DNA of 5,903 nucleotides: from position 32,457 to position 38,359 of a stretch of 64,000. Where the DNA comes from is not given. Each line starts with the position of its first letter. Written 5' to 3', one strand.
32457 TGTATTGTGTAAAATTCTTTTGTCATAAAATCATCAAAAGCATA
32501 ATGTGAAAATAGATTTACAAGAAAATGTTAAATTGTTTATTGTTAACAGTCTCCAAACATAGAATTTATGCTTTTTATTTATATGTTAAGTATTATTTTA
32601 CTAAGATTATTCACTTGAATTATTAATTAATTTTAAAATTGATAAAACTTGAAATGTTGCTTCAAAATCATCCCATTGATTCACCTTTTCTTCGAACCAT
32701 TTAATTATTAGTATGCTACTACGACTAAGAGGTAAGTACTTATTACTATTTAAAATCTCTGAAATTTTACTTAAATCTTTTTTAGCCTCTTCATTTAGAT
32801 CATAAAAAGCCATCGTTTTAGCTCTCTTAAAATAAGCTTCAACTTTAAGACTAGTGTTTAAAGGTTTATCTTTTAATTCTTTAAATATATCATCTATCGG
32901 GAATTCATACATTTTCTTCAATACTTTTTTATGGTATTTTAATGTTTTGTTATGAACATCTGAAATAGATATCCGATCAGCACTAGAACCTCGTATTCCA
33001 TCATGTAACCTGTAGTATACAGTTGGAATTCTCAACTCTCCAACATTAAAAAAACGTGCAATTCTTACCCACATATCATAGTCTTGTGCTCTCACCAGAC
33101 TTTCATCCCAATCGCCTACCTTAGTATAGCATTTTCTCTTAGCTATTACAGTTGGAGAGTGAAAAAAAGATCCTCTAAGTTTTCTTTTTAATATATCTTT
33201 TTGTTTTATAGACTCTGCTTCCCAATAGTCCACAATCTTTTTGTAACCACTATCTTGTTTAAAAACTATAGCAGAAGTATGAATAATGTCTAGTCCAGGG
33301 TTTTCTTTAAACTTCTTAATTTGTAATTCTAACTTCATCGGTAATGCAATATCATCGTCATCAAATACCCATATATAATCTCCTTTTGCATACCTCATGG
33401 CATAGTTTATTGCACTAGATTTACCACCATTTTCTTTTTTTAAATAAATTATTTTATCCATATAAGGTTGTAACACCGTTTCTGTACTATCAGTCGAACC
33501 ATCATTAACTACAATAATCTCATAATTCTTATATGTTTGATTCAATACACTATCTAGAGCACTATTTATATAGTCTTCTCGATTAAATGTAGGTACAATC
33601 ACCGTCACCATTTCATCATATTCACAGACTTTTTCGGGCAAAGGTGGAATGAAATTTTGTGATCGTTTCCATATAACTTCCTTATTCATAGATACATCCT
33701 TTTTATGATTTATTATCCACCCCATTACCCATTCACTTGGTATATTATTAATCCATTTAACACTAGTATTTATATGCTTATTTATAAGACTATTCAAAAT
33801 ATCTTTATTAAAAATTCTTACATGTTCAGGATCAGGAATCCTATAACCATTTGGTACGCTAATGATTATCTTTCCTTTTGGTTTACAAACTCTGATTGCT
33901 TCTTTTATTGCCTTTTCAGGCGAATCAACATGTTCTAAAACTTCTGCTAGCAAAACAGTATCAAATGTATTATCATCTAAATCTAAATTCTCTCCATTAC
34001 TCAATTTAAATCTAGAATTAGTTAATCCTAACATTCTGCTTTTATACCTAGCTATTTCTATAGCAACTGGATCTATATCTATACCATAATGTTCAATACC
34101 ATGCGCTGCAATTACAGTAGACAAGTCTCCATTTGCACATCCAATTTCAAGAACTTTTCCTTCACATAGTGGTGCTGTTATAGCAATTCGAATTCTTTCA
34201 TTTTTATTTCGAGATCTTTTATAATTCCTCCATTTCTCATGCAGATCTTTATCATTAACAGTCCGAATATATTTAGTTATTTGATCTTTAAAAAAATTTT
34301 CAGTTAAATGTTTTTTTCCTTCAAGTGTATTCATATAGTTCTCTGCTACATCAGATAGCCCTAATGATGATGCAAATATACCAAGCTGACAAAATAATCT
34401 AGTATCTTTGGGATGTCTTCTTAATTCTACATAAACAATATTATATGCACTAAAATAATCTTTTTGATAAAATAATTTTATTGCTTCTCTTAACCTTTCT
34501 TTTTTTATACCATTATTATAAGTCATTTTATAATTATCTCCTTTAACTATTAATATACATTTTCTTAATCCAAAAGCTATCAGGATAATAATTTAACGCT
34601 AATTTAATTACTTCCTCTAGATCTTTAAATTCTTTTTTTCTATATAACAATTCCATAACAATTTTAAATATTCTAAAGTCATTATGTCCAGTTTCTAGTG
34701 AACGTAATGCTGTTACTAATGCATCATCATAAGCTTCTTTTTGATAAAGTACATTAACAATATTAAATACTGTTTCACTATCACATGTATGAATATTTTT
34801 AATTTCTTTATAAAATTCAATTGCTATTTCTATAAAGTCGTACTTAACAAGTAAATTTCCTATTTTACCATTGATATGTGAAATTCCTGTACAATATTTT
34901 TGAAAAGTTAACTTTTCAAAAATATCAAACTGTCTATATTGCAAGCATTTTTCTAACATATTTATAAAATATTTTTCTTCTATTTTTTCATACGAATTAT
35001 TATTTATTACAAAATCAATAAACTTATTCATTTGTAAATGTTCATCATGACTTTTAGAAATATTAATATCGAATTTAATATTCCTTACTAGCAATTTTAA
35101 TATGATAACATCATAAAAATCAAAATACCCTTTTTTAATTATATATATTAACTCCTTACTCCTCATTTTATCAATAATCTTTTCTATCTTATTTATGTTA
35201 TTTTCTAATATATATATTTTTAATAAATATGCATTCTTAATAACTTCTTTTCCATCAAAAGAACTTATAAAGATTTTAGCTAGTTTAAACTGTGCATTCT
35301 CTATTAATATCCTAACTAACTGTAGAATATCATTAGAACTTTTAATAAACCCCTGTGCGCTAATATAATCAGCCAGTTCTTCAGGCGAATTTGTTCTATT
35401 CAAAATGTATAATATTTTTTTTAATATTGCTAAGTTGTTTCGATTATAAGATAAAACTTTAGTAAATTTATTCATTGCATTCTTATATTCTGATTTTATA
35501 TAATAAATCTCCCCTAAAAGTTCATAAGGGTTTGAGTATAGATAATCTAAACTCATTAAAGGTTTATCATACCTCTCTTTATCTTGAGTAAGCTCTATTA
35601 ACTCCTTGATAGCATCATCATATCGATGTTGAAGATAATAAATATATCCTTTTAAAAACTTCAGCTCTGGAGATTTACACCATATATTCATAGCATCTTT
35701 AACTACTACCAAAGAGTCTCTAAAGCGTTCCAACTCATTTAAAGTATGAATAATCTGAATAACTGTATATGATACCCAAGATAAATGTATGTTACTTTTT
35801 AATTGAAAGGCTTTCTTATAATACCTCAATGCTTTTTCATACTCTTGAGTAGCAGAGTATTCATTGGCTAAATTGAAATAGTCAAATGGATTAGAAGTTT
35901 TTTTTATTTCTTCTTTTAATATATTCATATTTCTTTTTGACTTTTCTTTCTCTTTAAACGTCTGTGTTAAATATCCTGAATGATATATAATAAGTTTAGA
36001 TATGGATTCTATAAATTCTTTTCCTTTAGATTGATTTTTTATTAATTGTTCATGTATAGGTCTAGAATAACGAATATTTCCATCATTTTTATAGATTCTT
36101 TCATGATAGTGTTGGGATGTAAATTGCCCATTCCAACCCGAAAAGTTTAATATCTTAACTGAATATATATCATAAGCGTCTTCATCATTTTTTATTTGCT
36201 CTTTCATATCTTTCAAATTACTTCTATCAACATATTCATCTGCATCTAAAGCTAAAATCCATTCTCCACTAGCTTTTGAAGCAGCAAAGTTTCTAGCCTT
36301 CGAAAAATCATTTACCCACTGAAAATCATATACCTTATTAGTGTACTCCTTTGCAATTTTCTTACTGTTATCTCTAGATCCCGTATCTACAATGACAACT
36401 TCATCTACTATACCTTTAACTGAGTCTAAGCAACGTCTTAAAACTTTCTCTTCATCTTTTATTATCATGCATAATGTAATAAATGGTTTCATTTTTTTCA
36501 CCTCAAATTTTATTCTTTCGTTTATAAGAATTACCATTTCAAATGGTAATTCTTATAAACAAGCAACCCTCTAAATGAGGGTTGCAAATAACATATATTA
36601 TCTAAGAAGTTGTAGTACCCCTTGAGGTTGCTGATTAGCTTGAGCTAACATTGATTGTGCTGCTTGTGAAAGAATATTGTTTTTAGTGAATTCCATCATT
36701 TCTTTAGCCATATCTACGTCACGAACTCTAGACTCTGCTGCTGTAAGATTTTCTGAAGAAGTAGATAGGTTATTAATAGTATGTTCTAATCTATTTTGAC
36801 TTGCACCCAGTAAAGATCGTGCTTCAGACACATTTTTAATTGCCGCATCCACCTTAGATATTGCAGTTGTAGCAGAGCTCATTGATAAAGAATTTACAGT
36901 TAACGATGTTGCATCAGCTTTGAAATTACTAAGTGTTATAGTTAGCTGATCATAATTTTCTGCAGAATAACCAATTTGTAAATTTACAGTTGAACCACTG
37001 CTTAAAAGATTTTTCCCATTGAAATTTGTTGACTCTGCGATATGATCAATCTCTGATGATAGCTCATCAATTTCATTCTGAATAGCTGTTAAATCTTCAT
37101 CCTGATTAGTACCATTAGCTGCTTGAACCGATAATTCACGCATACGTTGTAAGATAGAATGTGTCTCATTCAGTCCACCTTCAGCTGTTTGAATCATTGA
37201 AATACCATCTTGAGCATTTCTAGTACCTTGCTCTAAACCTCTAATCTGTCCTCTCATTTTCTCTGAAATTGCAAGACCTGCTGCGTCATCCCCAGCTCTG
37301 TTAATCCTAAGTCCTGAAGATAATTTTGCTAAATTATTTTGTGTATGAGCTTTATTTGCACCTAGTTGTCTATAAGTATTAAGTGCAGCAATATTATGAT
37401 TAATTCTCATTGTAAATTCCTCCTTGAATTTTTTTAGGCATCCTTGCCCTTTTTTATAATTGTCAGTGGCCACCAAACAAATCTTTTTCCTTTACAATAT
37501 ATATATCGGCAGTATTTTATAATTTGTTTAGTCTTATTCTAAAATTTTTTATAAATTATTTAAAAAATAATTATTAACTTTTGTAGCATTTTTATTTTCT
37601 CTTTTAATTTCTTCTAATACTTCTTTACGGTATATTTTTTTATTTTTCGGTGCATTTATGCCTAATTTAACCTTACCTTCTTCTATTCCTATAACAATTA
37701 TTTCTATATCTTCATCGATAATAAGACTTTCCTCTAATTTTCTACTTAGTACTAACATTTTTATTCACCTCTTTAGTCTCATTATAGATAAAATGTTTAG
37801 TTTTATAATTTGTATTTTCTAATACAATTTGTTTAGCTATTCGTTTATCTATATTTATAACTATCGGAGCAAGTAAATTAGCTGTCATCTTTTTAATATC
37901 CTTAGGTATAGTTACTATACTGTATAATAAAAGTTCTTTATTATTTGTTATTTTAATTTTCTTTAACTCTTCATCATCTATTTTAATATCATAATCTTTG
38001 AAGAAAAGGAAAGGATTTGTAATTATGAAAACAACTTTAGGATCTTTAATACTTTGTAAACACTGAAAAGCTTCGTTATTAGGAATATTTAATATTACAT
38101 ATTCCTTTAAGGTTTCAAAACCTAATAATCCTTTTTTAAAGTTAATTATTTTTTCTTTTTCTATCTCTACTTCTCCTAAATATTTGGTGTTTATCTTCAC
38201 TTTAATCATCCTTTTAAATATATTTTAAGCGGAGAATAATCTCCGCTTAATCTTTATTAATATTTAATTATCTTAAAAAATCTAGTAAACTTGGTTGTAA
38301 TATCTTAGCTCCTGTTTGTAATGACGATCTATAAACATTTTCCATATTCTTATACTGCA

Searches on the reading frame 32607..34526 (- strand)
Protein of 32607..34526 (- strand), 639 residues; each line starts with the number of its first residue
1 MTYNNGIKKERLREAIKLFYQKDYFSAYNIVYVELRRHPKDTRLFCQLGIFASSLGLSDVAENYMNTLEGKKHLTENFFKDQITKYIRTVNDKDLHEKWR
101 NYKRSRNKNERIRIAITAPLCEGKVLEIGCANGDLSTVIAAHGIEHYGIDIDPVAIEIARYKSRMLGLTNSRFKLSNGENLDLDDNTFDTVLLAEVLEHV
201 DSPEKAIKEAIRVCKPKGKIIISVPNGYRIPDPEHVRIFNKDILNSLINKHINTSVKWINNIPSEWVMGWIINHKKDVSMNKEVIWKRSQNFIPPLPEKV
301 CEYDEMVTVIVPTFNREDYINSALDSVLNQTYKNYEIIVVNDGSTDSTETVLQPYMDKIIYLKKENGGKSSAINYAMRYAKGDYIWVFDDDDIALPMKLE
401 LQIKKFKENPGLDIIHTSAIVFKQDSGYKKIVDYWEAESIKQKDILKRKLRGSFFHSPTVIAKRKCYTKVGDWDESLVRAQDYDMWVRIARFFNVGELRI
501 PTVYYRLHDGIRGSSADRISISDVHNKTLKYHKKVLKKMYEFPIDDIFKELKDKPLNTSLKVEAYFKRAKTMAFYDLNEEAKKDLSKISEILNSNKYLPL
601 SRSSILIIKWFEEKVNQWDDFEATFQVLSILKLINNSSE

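Call 9: search_protein_families(library=pfam, proteins=[window:32607-34526:-])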
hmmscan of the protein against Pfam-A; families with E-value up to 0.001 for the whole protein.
window:32607-34526:- (639 aa): 13 families
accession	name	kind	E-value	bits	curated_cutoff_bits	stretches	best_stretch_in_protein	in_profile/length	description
PF00535.33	Glycos_transf_2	-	2.7e-38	132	23.3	1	308-465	1-162/168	Glycosyl transferase family 2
PF13847.12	Methyltransf_31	-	6.8e-23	81.4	27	1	124-226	6-113/145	Methyltransferase domain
PF08241.18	Methyltransf_11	-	1.8e-21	77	21.2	1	126-222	1-95/95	Methyltransferase domain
PF13641.12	Glyco_tranf_2_3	-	2.4e-21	77.3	27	1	307-491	3-196/230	Glycosyltransferase like family 2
PF13489.12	Methyltransf_23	-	3e-18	66.5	27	1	122-227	23-121/164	Methyltransferase domain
PF13649.12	Methyltransf_25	-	1.3e-17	64.7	27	1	125-218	1-97/97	Methyltransferase domain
PF10111.15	Glyco_tranf_2_2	-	1.5e-15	57.9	27.3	1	308-535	1-246/276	Glycosyltransferase like family 2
PF08242.18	Methyltransf_12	-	2.3e-15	57.5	30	1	126-220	1-98/98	Methyltransferase domain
PF01209.24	Ubie_methyltran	-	5.2e-11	42.8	20.1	1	94-221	30-150/233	ubiE/COQ5 methyltransferase family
PF07021.18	MetW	-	2.7e-08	34.1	21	1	123-226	15-111/193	Methionine biosynthesis protein MetW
PF08003.17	Methyltransf_9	-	1.5e-06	27.9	23.8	1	104-223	99-218/315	Protein of unknown function (DUF1698)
PF06325.19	PrmA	-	0.00021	21.3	22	1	124-223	164-259/296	Ribosomal protein L11 methyltransferase (PrmA)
PF05401.17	NodS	-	0.00024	21.4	24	1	122-222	44-144/201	Nodulation protein S (NodS)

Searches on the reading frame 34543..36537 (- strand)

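Call 9: search_protein_families(library=pfam, proteins=[window:34543-36537:-])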
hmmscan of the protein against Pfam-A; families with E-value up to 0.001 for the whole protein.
window:34543-36537:- (664 aa): 8 families
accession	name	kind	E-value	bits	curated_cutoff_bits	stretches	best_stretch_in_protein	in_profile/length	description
PF00535.33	Glycos_transf_2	-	1.4e-22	80.9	23.3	1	22-146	2-134/168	Glycosyl transferase family 2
PF07719.23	TPR_2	-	9.8e-12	44.5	27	1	219-248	3-32/34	Tetratricopeptide repeat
PF00515.34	TPR_1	-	1.2e-09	38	27.8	1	220-249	4-33/34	Tetratricopeptide repeat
PF25064.1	ARM_TT21_5th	-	2.5e-08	34.7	27.8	0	340-393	6-59/117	TT21 fifth ARM repeats domain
PF13704.12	Glyco_tranf_2_4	-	7.7e-06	26.8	27.5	1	27-107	1-88/98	Glycosyl transferase family 2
PF13424.12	TPR_12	-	5.2e-05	23.8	30.1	0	220-246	48-74/77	Tetratricopeptide repeat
PF14559.12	TPR_19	-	9.4e-05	23.1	25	0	271-319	6-54/68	Tetratricopeptide repeat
PF13414.12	TPR_11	-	0.00036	20.6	26.8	0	342-369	1-28/42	TPR repeat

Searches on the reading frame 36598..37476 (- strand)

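Call 9: search_protein_families(library=pfam, proteins=[window:36598-37476:-])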
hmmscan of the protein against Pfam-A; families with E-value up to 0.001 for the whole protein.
window:36598-37476:- (292 aa): 3 families
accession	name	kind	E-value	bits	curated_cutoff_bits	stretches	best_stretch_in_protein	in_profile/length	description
PF00669.25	Flagellin_N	-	6.9e-49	165.9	26.6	1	25-161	1-137/139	Bacterial flagellin N-terminal helical region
PF00700.27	Flagellin_C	-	7.1e-32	110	23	1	206-291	1-86/86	Bacterial flagellin C-terminal helical region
PF18595.6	Nuf2_DHR10-like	-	0.00065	20.2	28.4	0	73-143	6-73/117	Nuf2, DHR10-like domain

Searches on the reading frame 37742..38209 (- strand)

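Call 9: search_protein_families(library=pfam, proteins=[window:37742-38209:-])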
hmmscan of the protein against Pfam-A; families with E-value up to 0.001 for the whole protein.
window:37742-38209:- (155 aa): 1 family
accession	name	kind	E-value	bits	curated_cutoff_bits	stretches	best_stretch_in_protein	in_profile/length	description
PF02623.20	FliW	-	3.2e-42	143.6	25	1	22-140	1-121/122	FliW protein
